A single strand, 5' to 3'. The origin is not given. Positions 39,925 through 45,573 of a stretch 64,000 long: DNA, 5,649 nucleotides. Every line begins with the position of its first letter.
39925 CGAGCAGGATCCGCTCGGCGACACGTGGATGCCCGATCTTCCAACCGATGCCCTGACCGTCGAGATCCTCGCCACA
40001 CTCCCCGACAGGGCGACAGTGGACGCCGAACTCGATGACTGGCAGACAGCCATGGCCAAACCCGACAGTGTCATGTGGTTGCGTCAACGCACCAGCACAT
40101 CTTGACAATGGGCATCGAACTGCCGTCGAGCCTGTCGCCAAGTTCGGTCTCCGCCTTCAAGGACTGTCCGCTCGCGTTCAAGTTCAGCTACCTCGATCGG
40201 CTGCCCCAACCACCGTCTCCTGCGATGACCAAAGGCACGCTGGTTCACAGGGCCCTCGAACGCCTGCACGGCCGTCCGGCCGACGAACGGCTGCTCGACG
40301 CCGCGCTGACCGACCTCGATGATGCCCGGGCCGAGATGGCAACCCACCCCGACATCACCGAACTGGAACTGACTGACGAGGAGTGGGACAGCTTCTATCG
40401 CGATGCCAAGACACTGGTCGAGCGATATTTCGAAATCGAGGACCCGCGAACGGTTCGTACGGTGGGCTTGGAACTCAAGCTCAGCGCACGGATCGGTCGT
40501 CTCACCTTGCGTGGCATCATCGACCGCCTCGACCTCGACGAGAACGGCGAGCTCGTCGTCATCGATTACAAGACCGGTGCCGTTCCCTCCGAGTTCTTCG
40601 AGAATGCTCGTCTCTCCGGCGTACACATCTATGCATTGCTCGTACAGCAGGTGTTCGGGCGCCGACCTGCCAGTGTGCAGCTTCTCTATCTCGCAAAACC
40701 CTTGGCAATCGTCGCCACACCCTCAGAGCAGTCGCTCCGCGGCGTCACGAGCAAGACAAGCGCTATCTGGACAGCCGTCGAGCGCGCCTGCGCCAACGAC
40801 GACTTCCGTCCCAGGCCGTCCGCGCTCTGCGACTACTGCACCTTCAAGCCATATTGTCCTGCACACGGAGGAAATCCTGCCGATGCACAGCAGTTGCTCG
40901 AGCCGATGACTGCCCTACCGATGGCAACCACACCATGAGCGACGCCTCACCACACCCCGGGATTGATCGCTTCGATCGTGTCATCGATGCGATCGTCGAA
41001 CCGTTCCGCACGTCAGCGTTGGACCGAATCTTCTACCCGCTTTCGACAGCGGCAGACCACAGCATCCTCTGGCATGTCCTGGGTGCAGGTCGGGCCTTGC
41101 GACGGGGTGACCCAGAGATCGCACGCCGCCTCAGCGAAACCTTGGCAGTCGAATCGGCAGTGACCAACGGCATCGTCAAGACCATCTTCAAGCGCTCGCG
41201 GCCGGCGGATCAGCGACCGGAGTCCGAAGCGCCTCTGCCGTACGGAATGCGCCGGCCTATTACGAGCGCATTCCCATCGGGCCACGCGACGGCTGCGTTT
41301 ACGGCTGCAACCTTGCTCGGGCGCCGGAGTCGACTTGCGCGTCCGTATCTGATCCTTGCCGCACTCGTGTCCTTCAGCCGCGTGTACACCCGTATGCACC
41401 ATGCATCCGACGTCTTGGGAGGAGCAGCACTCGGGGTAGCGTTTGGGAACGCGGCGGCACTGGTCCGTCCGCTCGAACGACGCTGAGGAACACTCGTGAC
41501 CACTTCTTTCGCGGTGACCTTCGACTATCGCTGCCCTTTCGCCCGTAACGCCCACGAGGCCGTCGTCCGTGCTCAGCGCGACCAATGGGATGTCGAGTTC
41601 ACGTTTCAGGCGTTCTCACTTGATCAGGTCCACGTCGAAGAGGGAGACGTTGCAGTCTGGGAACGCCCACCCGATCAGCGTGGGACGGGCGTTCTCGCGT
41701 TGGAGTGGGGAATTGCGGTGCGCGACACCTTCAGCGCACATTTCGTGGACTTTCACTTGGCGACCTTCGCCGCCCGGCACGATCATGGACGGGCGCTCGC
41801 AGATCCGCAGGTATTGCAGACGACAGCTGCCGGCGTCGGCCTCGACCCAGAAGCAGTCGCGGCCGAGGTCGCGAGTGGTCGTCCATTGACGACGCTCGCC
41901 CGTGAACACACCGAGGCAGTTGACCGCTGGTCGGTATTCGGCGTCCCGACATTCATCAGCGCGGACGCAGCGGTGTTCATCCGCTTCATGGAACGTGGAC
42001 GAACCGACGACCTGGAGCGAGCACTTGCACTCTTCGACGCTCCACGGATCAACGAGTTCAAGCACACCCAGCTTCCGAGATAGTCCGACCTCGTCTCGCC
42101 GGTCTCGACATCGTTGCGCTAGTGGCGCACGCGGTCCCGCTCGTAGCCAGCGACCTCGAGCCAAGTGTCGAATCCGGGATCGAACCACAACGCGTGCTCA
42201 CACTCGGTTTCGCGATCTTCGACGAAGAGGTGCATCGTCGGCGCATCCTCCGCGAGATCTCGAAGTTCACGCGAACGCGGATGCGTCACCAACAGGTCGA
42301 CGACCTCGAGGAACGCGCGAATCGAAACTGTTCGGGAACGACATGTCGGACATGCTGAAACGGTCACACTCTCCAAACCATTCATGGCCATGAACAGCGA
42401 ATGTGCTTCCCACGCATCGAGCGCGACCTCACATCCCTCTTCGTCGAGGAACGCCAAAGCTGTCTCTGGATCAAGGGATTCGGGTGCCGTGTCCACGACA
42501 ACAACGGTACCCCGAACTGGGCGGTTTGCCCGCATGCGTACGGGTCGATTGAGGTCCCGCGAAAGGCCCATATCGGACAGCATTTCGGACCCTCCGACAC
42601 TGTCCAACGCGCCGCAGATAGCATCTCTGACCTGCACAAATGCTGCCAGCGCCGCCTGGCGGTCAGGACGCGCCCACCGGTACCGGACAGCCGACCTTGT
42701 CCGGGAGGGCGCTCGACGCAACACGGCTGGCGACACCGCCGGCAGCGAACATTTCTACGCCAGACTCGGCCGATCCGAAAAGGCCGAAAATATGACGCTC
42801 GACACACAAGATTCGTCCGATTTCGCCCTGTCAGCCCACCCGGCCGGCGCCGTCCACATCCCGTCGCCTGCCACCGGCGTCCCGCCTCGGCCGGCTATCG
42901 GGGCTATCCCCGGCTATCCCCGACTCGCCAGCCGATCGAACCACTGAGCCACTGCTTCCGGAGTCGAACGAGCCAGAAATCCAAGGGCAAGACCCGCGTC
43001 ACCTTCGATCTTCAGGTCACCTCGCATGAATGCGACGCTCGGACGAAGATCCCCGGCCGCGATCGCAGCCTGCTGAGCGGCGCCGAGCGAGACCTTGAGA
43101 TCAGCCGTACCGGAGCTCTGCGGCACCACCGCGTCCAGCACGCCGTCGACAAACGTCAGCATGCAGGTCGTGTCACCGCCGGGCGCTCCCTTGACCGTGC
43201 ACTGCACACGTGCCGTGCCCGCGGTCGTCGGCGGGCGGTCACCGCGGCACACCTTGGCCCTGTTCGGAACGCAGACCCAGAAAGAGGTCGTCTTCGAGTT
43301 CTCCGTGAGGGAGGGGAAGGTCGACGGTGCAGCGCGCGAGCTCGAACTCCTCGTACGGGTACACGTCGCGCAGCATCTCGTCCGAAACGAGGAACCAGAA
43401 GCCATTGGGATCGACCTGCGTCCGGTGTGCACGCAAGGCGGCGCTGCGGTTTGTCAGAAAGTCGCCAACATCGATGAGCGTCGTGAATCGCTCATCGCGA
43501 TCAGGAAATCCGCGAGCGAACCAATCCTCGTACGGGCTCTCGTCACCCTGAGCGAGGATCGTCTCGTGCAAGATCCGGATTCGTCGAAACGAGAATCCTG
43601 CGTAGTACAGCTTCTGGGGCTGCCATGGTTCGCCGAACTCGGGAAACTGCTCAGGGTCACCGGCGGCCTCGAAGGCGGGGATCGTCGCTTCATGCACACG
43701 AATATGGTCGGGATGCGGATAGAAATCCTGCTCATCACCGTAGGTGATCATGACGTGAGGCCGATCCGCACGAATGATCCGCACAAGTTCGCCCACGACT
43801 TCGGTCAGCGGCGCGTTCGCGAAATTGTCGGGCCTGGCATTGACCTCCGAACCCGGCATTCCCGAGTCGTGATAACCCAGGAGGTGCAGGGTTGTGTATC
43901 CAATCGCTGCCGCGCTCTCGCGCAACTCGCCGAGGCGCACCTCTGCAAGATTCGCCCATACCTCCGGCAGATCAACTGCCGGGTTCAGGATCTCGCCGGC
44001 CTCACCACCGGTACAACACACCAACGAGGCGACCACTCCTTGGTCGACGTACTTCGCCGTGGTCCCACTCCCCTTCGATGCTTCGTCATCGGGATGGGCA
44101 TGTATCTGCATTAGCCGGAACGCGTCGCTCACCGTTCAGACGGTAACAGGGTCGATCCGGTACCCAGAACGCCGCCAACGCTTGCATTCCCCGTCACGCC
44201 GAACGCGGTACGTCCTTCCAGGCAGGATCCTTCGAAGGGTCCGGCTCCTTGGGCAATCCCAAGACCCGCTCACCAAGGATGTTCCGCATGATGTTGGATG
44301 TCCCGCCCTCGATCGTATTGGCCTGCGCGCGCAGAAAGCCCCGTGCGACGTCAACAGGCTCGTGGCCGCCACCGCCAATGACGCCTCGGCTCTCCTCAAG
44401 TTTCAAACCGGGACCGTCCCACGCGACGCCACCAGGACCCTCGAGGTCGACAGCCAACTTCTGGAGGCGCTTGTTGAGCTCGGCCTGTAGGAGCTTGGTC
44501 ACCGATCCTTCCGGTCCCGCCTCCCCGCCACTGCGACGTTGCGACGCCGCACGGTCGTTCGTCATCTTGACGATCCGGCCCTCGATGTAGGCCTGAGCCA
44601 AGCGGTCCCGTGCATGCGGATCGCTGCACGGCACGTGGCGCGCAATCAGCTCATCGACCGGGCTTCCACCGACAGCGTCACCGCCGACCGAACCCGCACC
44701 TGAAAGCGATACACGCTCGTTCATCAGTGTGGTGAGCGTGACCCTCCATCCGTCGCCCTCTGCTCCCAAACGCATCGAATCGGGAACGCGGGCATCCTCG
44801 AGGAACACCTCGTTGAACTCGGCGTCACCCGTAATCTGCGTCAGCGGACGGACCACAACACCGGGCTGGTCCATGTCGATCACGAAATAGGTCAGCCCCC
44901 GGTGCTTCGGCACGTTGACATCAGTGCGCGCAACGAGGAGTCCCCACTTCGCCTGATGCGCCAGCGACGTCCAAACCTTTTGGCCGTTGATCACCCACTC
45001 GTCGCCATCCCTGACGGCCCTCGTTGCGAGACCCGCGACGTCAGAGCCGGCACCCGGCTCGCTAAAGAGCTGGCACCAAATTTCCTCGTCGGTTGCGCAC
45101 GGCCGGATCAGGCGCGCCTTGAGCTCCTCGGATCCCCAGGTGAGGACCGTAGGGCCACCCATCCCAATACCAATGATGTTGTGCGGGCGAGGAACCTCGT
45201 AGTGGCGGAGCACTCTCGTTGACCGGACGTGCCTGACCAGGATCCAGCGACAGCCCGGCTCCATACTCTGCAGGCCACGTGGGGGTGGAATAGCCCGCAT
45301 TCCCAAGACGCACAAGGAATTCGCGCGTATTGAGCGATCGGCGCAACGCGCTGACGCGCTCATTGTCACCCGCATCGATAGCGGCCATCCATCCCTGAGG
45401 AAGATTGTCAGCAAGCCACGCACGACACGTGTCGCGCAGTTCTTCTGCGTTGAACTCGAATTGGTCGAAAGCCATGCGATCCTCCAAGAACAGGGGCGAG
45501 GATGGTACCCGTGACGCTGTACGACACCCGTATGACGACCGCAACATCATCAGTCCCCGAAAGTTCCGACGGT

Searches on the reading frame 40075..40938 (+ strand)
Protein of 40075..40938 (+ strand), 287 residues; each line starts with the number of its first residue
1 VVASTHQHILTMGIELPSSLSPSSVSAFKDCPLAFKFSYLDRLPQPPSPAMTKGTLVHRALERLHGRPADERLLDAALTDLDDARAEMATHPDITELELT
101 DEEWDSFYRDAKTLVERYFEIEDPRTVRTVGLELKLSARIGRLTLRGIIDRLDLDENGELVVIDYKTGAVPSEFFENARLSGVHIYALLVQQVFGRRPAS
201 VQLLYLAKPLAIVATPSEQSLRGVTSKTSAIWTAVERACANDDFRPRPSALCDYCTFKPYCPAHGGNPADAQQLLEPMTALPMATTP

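Call 23: search_protein_families(library=pfam, proteins=[window:40075-40938:+])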
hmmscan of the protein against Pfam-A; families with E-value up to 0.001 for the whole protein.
window:40075-40938:+ (287 aa): 1 family
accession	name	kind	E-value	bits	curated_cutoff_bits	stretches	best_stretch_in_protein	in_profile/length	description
PF12705.13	PDDEXK_1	-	1.3e-38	133.8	22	1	19-262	1-247/247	PD-(D/E)XK nuclease superfamily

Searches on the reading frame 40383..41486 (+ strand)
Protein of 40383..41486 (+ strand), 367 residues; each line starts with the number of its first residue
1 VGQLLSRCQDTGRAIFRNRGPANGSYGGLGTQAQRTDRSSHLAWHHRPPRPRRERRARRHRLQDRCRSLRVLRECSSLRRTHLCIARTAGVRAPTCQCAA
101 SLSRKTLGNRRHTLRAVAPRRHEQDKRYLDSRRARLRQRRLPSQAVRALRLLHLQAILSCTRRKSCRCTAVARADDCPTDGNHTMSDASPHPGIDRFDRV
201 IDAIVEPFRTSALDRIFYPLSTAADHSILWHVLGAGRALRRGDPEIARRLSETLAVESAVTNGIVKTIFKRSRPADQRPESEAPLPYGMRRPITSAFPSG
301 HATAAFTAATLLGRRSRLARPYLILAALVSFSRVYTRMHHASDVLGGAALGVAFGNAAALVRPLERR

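Call 23: search_protein_families(library=pfam, proteins=[window:40383-41486:+])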
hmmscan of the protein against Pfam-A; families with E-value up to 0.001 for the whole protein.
window:40383-41486:+ (367 aa): 2 families
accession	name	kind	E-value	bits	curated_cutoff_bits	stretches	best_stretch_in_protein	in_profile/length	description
PF01569.27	PAP2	-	2.8e-18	66.3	27.2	1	253-363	8-126/130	PAP2 superfamily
PF14378.12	PAP2_3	-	4.5e-07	30.3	27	1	294-353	124-186/190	PAP2 superfamily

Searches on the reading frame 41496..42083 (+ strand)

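Call 23: search_protein_families(library=pfam, proteins=[window:41496-42083:+])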
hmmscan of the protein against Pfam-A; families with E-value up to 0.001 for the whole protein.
window:41496-42083:+ (195 aa): 1 family
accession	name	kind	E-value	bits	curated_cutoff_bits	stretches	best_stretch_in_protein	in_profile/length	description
PF01323.26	DSBA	-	7.3e-13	49.2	25.6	1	89-176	107-189/191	DSBA-like thioredoxin domain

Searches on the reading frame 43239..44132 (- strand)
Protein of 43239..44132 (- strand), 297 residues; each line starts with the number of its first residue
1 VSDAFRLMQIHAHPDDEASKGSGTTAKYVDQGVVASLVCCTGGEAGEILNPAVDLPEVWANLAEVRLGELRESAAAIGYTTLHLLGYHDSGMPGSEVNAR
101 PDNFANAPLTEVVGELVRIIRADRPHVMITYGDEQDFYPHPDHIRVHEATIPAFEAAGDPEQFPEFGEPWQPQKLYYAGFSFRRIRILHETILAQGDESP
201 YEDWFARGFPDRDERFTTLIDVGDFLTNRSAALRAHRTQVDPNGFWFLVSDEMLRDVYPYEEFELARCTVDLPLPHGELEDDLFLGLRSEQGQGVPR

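Call 23: search_protein_families(library=pfam, proteins=[window:43239-44132:-])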
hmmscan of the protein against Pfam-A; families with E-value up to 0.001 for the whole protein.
window:43239-44132:- (297 aa): 1 family
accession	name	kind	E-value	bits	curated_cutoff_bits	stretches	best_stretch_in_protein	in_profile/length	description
PF02585.22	PIG-L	-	2.5e-25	89.9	28.2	1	9-153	2-128/129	GlcNAc-PI de-N-acetylase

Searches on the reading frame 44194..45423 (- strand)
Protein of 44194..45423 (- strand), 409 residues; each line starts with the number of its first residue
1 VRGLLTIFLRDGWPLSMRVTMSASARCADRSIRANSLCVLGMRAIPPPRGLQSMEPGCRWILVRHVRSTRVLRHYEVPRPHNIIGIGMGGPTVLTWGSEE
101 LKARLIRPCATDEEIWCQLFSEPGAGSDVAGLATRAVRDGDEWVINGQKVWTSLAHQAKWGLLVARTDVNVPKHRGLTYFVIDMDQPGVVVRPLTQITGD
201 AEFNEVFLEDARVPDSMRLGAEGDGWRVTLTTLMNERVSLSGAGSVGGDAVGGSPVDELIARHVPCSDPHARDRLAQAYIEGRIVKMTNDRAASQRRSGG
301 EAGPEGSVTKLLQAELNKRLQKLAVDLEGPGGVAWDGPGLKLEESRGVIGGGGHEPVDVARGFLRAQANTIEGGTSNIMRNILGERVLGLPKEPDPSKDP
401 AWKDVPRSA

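Call 23: search_protein_families(library=pfam, proteins=[window:44194-45423:-])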
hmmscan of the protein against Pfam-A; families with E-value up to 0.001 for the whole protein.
window:44194-45423:- (409 aa): 2 families
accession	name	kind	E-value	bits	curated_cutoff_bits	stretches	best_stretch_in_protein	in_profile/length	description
PF02770.24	Acyl-CoA_dh_M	-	4.1e-20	72.2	33.3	1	117-209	1-95/97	Acyl-CoA dehydrogenase, middle domain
PF00441.29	Acyl-CoA_dh_1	-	6.9e-17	62.4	22.4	1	223-388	1-150/150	Acyl-CoA dehydrogenase, C-terminal domain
